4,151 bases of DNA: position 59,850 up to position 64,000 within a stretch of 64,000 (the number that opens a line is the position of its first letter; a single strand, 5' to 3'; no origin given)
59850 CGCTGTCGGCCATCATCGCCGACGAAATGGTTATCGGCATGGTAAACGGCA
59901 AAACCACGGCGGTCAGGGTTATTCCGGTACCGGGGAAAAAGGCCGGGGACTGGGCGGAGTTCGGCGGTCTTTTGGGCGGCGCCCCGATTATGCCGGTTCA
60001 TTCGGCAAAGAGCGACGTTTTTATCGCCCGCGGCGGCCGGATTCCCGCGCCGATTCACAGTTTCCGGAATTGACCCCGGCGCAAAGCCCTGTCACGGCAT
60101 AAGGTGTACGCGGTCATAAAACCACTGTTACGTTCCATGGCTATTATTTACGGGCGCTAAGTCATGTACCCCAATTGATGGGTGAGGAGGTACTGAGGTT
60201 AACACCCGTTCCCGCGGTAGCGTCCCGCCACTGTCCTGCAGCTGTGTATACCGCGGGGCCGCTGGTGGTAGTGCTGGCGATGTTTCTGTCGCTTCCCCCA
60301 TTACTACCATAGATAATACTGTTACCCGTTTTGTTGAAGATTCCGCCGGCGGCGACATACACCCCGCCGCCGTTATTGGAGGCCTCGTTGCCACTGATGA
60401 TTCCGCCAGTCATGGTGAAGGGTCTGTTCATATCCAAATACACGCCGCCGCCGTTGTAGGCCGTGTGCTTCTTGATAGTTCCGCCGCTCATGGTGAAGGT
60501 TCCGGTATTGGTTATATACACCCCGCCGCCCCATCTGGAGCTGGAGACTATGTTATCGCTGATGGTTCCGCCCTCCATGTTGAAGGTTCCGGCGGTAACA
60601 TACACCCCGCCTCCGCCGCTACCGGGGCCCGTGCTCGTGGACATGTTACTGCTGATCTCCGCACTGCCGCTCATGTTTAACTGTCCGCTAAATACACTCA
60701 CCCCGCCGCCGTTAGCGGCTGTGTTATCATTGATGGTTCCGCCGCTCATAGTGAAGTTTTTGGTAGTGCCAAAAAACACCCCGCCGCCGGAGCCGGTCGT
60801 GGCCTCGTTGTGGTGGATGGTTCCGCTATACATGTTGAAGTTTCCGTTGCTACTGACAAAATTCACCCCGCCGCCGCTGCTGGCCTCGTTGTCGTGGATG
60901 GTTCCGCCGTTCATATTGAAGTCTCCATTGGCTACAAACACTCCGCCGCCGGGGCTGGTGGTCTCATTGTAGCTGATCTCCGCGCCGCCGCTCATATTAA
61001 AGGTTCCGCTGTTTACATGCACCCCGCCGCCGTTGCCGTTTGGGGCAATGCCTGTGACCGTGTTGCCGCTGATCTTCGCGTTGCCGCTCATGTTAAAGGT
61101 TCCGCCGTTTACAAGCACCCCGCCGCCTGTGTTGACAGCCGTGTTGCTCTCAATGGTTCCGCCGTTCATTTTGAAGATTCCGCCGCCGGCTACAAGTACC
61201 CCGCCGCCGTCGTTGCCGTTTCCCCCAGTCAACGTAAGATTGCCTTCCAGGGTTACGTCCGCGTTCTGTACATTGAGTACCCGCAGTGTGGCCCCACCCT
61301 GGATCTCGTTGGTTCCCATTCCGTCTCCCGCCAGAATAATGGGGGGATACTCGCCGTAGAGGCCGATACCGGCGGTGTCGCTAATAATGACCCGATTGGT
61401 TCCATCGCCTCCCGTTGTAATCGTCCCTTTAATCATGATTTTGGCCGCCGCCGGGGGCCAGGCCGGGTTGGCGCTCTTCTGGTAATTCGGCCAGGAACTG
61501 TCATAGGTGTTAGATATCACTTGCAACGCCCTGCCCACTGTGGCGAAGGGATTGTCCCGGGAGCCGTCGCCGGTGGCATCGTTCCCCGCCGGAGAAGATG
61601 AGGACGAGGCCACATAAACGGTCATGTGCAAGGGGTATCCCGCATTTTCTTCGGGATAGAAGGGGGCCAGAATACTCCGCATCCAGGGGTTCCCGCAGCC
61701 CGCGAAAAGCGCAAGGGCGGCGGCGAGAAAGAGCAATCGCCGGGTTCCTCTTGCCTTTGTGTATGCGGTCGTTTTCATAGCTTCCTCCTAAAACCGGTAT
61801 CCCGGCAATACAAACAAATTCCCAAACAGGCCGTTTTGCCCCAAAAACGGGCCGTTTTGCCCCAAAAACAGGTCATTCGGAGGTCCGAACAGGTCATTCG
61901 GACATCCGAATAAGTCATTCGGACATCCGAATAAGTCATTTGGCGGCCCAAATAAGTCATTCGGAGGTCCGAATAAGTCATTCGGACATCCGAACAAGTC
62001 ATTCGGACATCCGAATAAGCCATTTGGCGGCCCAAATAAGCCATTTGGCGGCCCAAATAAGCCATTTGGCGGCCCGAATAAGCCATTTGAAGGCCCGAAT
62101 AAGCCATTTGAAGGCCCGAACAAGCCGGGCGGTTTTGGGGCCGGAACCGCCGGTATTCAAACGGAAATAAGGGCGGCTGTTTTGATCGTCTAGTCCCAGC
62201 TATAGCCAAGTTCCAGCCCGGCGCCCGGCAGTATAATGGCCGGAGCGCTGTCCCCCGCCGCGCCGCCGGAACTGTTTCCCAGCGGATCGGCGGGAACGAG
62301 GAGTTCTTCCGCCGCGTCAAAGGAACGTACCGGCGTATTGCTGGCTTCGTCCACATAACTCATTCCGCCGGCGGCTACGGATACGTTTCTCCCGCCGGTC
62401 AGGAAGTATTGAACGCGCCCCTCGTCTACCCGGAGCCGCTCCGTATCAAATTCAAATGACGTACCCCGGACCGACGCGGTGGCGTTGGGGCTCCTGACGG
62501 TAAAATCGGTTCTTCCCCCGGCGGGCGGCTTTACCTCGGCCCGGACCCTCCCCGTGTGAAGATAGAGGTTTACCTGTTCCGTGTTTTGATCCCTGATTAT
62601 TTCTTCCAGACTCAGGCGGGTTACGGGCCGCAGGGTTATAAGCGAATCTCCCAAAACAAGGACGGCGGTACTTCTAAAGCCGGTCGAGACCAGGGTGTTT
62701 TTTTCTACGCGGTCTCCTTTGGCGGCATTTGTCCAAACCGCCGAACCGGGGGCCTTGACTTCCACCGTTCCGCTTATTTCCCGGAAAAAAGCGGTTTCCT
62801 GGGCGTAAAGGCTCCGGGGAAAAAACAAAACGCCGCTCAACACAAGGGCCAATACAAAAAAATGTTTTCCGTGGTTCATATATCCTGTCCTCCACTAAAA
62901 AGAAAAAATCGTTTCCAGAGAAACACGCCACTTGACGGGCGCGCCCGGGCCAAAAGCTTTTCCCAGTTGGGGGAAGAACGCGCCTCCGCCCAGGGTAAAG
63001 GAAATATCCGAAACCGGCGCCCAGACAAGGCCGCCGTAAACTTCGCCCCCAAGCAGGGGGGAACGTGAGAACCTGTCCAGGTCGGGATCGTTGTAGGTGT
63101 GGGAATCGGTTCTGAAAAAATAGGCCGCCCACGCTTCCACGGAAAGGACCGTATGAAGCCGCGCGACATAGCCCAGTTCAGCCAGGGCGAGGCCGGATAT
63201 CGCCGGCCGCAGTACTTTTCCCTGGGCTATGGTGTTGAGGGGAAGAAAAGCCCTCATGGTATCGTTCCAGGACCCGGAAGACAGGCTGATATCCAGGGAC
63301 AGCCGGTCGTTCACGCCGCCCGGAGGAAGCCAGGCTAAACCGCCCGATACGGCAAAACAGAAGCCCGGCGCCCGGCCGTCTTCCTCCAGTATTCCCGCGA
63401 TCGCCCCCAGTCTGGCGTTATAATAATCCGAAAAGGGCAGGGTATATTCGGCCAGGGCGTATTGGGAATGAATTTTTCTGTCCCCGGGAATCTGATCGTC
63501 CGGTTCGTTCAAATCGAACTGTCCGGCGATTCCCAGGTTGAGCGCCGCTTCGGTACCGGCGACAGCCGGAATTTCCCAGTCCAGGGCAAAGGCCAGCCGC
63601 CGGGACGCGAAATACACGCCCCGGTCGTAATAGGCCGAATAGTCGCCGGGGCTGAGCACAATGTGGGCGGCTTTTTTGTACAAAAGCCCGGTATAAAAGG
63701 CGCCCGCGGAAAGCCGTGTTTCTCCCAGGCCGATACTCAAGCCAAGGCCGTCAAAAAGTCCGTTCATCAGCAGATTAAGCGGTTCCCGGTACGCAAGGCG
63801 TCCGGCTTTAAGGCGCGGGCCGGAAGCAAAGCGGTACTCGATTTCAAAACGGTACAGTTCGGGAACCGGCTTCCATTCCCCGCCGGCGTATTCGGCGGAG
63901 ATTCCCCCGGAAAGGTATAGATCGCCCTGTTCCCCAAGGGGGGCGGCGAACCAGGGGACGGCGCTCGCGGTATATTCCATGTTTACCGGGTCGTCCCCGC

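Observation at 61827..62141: Phased array of ~14 tandem 21-bp units, each with a covarying internal palindrome, upstream of a beta-helix lipoprotein gene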

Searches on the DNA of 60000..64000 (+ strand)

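Call 10: search_rna_families(source=window, start=60000, end=64000, threshold=evalue, max_evalue=1)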
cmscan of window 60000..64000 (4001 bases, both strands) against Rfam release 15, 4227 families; matches with E-value up to 1: 3.
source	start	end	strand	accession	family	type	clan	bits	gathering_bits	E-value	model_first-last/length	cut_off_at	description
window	61899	61992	-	RF03404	mir-1298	Gene; miRNA;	-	28.6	70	0.0081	1-104/104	no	mir-1298 microRNA precursor family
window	61917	62001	-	RF00775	mir-432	Gene; miRNA;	-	23.9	70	0.12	1-87/87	no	mir-432 microRNA precursor family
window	61591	61646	+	RF01123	sR35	Gene; snRNA; snoRNA; CD-box;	-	16.8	60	0.72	1-57/57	no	Small nucleolar RNA sR35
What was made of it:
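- On CRISPR array: No CRISPR family was found in Rfam (call 10).
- Tried and rejected: Rfam scan of 60000-64000 (call 10).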

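Call 74: search_dna_similar(query=window:61827-62141:+, collection=plasmids, mode=distant, max_evalue=0.001, max_rows=15)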
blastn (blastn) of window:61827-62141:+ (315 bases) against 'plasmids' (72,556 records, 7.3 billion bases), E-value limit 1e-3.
No match.

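Call 75: search_dna_similar(query=window:61827-62141:+, collection=phages, mode=distant, max_evalue=0.001, max_rows=15)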
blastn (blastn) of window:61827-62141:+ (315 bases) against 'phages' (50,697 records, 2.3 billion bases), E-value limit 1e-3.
No match.
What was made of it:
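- On Iteron array of a plasmid or phage origin: No similarity was found to 72,556 plasmids or 50,697 phages (calls 74, 75).
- Closest known: Plasmid centromere and iteron arrays. Different: No plasmid or phage matches were found (calls 74, 75).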

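Call 90: build_rna_model(alignment_id=A2, structure=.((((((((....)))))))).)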
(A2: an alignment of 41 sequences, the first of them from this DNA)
Model R1 built from alignment A2 (41 sequences, 22 columns); structure: as given.
model positions 22; base pairs 8; branch points 0; effective number of sequences 41; information 1.146 bits per position. Calibrated on 0.2 Mb of random sequence (short: E-values are rough).
structure used (alignment columns):
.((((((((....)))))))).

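Call 91: search_with_rna_model(model_id=R1, source=window, filters=off, max_evalue=10)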
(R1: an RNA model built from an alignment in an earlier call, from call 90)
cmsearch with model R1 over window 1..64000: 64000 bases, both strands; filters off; matches with E-value up to 10: 23.
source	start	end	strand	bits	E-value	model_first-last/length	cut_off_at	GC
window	61977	61998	-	33.1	3.5e-07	1-22/22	no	0.5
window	61914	61935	-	32.1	6.8e-07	1-22/22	no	0.45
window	61872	61893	-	30.5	2.2e-06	1-22/22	no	0.59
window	62040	62061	-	24.5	0.00015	1-22/22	no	0.55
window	61894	61913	-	22.3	0.00067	2-21/22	no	0.4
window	61999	62018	-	22.3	0.00067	2-21/22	no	0.4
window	62103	62124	-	21.7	0.0011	1-22/22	no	0.55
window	61956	61976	-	21.7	0.0011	2-22/22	no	0.48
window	61893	61914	+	21.1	0.0016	1-22/22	no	0.45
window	61998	62019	+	21.1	0.0016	1-22/22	no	0.45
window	61956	61977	+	20.6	0.0023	1-22/22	no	0.5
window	61915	61934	+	17.6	0.019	2-21/22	no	0.4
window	61936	61955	-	15.9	0.062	2-21/22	no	0.45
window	62019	62039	-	15.6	0.079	2-22/22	no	0.52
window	62062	62081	-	14.6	0.16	2-21/22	no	0.55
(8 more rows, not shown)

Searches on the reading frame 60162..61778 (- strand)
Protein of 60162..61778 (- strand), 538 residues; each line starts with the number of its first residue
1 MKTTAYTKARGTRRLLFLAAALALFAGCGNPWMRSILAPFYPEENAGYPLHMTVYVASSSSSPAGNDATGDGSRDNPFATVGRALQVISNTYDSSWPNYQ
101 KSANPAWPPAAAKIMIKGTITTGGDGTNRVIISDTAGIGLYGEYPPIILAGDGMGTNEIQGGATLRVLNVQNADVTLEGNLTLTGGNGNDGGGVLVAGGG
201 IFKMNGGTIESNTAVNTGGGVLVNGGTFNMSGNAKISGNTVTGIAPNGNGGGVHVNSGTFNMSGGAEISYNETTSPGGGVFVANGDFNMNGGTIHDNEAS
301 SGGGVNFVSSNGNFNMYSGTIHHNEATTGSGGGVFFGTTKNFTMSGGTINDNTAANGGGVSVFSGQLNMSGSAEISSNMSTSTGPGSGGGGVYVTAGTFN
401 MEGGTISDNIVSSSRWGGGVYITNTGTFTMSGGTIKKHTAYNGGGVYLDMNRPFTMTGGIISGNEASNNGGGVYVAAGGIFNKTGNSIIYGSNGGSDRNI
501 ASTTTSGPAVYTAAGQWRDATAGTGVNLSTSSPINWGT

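Call 9: search_protein_families(library=pfam, proteins=[window:60162-61778:-], max_evalue=0.01)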
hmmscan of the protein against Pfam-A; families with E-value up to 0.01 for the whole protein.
window:60162-61778:- (538 aa): 0 families

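Call 65: find_homologous_proteins(query=window:60165-61778:-, max_evalue=1e-20)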
Query window:60165-61778:- (538 aa): 1486 proteins with E <= 1e-20 among 8000 candidates; the best 120 are listed.
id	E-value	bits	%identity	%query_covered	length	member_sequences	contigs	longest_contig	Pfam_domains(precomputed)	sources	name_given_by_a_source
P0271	2.3e-82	296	46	81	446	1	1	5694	-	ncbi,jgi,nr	ncbi:MAG: hypothetical protein LBH35_08560 [Treponema sp.]|jgi:parallel beta-helix repeat protein|nr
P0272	3.7e-64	236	42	92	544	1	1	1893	-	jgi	jgi:hypothetical protein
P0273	1.3e-63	234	42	88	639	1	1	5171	PF13229.13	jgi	jgi:hypothetical protein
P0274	1.3e-61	227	42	82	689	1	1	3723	-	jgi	jgi:hypothetical protein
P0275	4.1e-60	222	42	78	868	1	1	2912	-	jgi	jgi:hypothetical protein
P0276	9.8e-60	221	37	63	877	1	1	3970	-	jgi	jgi:hypothetical protein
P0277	9.9e-60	221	36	89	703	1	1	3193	-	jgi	jgi:hypothetical protein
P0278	1.8e-59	220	39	59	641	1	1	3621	-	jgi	jgi:hypothetical protein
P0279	5.5e-59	218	36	87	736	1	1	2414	-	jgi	jgi:hypothetical protein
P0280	8.0e-59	218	46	52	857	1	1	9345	-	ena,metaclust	metaclust:\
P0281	3.6e-58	216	37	79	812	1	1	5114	PF02415.24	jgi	jgi:hypothetical protein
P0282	9.1e-58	214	39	54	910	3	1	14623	PF13229.13,PF02415.24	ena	-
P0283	1.3e-57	214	44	75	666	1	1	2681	PF12733.14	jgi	jgi:hypothetical protein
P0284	1.3e-57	214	39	75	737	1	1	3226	PF12733.14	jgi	jgi:predicted outer membrane repeat protein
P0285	2.3e-57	213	39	92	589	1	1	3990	-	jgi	jgi:hypothetical protein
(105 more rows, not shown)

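Call 102: search_protein_families(library=padloc, proteins=[window:60165-61778:-], max_evalue=0.01)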
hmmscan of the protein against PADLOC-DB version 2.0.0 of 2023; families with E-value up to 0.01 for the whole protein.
window:60165-61778:- (538 aa): 0 families
